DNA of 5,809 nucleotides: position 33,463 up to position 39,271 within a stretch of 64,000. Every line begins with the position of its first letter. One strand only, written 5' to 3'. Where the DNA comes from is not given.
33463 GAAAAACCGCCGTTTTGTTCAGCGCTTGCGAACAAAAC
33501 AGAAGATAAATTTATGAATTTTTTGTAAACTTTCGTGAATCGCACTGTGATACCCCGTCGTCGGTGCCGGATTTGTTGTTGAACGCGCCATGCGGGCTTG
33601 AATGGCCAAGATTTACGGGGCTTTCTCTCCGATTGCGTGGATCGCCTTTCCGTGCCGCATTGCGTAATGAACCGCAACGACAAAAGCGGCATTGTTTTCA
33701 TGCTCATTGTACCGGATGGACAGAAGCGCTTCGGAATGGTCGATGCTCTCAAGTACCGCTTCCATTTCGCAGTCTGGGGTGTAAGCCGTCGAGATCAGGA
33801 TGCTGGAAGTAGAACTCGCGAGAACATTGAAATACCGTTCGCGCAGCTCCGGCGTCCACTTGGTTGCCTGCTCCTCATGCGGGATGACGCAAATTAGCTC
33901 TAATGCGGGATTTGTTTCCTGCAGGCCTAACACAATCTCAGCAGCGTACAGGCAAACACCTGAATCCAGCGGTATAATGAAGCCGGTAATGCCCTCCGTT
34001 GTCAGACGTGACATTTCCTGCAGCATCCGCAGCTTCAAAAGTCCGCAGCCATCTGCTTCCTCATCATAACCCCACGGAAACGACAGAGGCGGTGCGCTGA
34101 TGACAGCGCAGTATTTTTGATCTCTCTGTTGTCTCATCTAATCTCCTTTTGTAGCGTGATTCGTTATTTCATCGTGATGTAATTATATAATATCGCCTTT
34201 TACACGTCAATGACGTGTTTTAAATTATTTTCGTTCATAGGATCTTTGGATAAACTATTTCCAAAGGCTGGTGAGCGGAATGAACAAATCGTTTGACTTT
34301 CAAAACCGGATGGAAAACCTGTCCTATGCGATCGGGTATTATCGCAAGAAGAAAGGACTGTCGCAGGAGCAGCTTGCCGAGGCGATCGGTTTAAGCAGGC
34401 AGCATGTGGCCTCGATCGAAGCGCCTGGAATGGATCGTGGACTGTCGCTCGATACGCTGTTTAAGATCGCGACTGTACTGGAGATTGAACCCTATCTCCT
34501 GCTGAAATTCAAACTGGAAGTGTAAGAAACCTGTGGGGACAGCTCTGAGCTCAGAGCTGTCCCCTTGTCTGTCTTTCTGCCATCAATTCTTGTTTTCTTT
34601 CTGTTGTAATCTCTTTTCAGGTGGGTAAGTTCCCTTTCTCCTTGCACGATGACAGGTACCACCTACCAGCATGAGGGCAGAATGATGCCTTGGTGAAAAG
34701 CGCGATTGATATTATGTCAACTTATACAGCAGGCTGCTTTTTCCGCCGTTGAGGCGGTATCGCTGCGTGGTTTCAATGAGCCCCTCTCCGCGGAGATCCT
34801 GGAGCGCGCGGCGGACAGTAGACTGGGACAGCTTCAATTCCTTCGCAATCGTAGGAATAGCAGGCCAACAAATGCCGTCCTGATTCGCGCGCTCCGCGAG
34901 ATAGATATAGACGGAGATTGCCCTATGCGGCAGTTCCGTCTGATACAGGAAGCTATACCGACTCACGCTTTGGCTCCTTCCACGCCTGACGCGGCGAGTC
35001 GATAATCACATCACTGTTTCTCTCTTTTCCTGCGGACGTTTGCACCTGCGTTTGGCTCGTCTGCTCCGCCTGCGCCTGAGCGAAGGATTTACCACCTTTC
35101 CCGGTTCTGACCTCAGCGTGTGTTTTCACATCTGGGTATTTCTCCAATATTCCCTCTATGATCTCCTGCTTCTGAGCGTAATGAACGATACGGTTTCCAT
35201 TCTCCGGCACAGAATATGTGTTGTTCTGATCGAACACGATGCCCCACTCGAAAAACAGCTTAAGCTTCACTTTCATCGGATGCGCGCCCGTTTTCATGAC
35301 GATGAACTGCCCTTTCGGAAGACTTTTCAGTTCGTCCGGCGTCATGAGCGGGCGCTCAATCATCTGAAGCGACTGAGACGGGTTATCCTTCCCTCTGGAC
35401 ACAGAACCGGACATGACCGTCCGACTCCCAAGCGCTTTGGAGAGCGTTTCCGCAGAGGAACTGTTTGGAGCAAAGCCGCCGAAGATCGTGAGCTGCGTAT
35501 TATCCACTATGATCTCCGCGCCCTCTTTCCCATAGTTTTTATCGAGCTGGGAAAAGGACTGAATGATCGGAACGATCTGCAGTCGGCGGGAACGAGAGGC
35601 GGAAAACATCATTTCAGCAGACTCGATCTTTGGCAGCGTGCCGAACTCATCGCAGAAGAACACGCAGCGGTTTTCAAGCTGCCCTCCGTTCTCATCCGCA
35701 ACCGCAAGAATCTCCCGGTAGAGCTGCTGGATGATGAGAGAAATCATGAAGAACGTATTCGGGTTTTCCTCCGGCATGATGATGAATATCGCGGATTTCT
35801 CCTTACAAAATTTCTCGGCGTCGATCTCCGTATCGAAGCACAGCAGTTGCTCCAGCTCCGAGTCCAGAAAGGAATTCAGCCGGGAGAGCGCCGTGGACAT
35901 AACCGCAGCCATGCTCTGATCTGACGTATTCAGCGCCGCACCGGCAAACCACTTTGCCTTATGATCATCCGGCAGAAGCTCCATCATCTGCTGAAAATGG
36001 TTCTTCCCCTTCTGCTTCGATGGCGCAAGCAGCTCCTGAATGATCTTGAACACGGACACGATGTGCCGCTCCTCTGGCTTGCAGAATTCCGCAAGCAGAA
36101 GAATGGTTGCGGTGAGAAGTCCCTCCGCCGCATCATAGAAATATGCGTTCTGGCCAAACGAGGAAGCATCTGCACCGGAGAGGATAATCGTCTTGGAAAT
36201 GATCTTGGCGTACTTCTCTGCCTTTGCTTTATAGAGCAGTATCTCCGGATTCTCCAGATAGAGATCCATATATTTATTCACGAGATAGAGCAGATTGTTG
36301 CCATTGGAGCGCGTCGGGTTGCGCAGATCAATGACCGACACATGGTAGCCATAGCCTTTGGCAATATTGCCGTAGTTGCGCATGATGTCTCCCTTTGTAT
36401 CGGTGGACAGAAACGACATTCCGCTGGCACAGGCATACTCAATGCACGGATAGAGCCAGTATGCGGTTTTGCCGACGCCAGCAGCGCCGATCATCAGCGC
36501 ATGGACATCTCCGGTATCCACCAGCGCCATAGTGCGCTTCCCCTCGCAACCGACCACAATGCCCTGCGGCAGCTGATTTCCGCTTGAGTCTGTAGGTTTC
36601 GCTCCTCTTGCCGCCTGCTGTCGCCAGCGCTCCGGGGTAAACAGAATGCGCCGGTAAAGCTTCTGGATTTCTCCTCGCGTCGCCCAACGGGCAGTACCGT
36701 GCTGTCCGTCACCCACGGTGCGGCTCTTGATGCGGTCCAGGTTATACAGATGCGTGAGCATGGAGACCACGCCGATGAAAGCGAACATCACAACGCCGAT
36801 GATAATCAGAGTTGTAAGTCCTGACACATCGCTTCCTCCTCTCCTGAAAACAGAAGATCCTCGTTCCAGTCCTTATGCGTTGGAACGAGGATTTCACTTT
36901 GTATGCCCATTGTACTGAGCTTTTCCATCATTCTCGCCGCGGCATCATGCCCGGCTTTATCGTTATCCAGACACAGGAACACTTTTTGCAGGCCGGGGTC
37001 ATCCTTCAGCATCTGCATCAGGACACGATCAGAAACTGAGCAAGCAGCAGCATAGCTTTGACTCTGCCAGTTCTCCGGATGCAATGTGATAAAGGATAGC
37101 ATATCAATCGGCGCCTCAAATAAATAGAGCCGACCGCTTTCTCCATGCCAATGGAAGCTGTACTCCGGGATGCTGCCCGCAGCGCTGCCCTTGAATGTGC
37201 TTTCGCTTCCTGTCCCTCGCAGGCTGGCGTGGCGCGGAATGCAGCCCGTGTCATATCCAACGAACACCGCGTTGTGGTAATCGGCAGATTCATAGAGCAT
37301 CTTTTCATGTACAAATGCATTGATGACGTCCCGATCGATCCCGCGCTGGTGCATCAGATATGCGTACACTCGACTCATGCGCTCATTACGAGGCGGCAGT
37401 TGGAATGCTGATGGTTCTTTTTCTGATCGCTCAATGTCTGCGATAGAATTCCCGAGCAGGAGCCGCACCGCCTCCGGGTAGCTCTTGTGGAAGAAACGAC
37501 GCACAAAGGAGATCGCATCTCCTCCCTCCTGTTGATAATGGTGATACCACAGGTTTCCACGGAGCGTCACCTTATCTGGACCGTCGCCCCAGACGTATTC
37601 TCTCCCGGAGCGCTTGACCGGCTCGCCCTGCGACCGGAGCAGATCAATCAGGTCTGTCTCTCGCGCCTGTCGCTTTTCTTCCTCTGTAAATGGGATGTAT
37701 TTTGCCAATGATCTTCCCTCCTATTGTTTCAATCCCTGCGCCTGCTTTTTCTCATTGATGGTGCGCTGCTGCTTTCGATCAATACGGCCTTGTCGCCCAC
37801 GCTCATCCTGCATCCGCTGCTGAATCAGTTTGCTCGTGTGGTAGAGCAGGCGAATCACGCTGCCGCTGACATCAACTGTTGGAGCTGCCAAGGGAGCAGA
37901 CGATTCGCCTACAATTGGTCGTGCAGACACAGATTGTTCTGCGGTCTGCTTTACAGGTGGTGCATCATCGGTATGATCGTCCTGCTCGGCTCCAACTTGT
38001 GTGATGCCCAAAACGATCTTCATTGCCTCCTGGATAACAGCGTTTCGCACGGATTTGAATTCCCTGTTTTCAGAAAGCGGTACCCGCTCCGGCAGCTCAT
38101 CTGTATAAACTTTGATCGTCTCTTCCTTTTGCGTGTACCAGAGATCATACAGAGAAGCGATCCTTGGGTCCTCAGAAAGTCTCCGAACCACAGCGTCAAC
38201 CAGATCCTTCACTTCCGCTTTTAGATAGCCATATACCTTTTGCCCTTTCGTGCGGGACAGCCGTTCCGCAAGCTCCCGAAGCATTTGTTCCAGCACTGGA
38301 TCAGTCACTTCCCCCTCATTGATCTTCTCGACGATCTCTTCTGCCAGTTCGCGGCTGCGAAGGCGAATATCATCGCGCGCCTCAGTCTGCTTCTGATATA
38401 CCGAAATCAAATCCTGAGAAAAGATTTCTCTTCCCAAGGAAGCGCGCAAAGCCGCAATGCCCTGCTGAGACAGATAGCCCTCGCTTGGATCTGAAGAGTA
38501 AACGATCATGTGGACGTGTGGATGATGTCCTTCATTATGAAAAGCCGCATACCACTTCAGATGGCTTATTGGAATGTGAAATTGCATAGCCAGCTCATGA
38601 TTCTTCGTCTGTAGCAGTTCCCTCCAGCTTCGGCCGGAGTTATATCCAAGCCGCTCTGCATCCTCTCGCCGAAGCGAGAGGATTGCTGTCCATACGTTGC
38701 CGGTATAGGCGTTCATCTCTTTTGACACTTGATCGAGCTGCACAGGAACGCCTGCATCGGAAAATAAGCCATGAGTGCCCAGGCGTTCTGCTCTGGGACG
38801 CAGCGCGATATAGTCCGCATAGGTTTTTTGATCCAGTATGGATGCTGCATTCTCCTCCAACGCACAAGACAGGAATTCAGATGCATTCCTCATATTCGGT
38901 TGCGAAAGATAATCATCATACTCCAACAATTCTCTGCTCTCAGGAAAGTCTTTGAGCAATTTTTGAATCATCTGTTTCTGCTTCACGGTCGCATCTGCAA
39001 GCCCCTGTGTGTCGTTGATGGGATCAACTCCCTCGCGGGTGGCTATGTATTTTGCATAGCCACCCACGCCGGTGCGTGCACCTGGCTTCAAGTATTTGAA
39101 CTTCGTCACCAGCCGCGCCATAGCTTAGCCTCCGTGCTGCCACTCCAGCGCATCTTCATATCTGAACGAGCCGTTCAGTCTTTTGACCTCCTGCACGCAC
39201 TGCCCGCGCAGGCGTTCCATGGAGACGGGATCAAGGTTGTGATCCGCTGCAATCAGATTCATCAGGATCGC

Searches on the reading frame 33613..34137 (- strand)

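Call 7: search_protein_families(library=pfam, proteins=[window:33613-34137:-], max_evalue=0.001)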
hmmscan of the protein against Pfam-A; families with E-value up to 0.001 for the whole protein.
window:33613-34137:- (174 aa): 1 family
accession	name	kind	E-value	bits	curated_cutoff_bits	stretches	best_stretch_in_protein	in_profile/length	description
PF06908.16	YpsA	-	3.1e-17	63.5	27.7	1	24-169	14-163/168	YspA SLOG family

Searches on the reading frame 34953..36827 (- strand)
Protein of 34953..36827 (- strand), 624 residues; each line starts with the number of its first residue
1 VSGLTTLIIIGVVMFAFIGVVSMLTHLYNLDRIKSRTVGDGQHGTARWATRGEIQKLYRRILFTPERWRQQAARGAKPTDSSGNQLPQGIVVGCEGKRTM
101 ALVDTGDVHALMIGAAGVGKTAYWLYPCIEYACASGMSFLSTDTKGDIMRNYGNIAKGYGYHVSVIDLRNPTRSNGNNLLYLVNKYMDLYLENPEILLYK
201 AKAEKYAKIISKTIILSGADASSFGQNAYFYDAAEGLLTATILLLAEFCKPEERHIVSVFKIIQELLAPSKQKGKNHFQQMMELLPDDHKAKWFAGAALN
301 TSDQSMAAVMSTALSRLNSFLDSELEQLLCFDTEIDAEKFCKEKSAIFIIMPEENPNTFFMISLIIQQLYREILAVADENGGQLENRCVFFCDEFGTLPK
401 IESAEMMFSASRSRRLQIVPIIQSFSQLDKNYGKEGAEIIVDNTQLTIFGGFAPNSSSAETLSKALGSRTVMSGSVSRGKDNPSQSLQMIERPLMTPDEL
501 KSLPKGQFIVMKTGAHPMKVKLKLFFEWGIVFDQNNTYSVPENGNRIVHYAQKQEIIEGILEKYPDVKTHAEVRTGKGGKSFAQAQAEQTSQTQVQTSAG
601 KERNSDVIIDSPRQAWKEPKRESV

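Call 7: search_protein_families(library=pfam, proteins=[window:34953-36827:-], max_evalue=0.001)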
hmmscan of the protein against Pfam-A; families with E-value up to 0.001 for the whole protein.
window:34953-36827:- (624 aa): 3 families
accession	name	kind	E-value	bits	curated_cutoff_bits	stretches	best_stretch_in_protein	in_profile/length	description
PF02534.20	T4SS-DNA_transf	-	4.3e-43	148.3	20.1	1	101-538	37-458/468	Type IV secretory system Conjugative DNA transfer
PF12696.13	TraG-D_C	-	1.4e-28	99.8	22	1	387-505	1-126/126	TraM recognition site of TraD and TraG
PF10412.15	TrwB_AAD_bind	-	1.6e-17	63.9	20.5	1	280-521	146-385/387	Type IV secretion-system coupling protein DNA-binding domain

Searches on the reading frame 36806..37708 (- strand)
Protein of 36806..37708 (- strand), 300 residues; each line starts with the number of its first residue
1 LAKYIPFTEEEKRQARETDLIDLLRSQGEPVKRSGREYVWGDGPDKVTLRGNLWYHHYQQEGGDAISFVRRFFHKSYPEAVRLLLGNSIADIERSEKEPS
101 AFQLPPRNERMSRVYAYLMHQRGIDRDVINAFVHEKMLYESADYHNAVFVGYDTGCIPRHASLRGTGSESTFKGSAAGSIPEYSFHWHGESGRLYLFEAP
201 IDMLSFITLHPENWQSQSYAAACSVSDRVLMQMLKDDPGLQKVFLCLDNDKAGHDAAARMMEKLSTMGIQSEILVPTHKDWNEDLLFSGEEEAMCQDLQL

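Call 7: search_protein_families(library=pfam, proteins=[window:36806-37708:-], max_evalue=0.001)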
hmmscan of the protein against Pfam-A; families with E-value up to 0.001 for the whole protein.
window:36806-37708:- (300 aa): 3 families
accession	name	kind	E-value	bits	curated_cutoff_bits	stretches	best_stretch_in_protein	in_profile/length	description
PF13154.11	DUF3991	-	3e-19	69.7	24.5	1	116-189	1-72/74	Protein of unknown function (DUF3991)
PF13155.12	Toprim_2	-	8.2e-19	68.2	22.1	1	195-285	1-88/88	Toprim-like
PF13362.12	Toprim_3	-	1.7e-10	41.6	27.2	1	194-290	2-94/95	Toprim domain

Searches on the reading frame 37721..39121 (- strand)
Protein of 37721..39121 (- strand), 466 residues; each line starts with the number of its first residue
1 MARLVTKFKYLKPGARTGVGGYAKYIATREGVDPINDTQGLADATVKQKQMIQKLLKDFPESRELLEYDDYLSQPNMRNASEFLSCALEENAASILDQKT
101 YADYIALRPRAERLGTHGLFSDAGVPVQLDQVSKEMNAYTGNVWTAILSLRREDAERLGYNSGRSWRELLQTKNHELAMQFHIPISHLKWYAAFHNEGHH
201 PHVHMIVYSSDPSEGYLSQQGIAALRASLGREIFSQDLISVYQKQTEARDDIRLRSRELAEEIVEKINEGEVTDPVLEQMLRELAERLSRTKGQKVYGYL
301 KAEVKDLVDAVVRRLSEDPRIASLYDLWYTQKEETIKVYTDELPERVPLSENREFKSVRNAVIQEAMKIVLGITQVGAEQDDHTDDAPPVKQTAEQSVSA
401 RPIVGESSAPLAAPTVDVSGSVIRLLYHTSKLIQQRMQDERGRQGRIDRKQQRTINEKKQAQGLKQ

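Call 7: search_protein_families(library=pfam, proteins=[window:37721-39121:-], max_evalue=0.001)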
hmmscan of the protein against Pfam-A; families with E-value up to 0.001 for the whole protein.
window:37721-39121:- (466 aa): 1 family
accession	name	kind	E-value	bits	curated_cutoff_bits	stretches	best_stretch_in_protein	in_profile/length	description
PF18555.7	MobL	-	5.4e-29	101.8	28.5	1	1-376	1-345/383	MobL relaxases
